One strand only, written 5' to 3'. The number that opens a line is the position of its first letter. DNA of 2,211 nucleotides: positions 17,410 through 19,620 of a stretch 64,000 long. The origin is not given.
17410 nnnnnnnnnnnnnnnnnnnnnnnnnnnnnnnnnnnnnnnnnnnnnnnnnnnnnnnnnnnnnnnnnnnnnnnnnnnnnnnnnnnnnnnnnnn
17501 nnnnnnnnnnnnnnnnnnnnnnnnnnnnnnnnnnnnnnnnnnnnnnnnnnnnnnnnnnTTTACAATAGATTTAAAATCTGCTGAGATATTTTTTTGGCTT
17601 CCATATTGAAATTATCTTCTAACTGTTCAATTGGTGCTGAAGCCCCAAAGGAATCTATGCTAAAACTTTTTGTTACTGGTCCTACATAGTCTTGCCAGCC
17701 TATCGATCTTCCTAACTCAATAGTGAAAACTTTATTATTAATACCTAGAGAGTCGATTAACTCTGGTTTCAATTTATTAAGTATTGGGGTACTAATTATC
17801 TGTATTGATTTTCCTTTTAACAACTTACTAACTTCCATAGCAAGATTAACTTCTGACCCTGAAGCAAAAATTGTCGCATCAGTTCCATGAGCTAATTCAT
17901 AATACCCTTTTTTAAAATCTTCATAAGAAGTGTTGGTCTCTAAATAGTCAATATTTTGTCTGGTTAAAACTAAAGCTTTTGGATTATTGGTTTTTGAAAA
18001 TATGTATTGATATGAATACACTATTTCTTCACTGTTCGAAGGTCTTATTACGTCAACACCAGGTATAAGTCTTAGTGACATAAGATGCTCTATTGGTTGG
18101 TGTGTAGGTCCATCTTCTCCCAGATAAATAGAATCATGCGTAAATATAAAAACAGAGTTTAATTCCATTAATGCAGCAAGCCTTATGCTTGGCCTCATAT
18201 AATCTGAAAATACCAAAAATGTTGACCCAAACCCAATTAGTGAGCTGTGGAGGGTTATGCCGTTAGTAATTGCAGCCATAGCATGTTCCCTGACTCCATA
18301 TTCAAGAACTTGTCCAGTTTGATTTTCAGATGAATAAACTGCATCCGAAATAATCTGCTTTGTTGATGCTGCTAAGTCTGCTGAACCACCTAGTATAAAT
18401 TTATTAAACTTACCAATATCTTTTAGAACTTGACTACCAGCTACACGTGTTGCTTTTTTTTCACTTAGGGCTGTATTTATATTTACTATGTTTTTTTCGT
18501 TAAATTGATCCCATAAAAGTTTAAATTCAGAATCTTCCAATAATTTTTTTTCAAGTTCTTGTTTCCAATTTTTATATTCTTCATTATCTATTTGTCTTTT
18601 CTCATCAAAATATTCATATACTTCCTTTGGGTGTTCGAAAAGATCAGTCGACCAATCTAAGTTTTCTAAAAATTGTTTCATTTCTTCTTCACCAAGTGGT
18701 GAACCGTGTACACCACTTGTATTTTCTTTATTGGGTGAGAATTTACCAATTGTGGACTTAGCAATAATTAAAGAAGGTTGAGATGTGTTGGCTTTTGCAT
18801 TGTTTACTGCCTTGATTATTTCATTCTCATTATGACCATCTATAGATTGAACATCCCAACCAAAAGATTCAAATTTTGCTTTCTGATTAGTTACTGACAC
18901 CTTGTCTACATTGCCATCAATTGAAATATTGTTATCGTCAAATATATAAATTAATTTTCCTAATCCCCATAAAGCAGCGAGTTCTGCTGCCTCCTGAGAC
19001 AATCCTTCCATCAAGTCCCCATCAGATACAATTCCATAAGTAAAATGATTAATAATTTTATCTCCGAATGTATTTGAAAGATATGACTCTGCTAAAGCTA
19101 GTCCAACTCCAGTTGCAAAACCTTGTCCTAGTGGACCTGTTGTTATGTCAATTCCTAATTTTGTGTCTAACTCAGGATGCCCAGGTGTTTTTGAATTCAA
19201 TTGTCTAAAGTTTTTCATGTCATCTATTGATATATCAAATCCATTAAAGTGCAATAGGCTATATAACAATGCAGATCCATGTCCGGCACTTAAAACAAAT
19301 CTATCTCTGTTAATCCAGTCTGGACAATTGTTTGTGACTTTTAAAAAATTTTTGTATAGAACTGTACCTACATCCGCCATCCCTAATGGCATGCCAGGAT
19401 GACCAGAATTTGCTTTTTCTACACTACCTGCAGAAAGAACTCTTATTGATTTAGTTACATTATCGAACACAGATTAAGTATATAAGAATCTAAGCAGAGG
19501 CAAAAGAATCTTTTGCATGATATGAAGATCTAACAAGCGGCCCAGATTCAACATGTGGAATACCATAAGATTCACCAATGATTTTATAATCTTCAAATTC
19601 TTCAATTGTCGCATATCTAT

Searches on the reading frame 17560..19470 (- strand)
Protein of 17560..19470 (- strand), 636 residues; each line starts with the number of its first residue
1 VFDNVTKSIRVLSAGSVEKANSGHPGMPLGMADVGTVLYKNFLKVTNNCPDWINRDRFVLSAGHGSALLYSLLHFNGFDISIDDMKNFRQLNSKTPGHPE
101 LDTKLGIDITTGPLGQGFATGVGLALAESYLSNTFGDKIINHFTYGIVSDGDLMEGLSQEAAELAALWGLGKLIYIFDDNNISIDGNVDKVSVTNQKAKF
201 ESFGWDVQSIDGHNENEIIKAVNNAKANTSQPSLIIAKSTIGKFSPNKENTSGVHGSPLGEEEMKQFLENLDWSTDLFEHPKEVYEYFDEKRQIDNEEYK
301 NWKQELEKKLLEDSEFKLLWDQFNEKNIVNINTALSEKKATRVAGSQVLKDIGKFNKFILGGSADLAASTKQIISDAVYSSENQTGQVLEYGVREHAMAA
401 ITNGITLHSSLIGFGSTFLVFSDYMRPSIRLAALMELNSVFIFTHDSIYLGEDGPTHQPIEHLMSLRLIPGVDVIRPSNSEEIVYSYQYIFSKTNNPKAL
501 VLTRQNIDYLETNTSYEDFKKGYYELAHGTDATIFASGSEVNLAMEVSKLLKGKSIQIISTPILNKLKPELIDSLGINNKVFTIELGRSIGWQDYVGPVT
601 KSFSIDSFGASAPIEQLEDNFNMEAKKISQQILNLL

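Call 8: search_protein_families(library=pfam, proteins=[window:17560-19470:-], max_evalue=0.0001)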
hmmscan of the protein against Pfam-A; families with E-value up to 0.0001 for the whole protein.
window:17560-19470:- (636 aa): 4 families
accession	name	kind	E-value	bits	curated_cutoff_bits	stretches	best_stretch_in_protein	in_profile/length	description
PF00456.26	Transketolase_N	-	1.9e-114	382.6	22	1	5-310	5-315/334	Transketolase, thiamine diphosphate binding domain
PF02779.29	Transket_pyr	-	1.7e-41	142.2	27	1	338-507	2-172/174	Transketolase, pyrimidine binding domain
PF22613.1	Transketolase_C_1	-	2.7e-14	53.8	27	1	526-623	5-112/113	Transketolase-like TK C-terminal domain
PF02780.25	Transketolase_C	-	3.1e-05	24.3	25.9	0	527-585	7-68/124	Transketolase, C-terminal domain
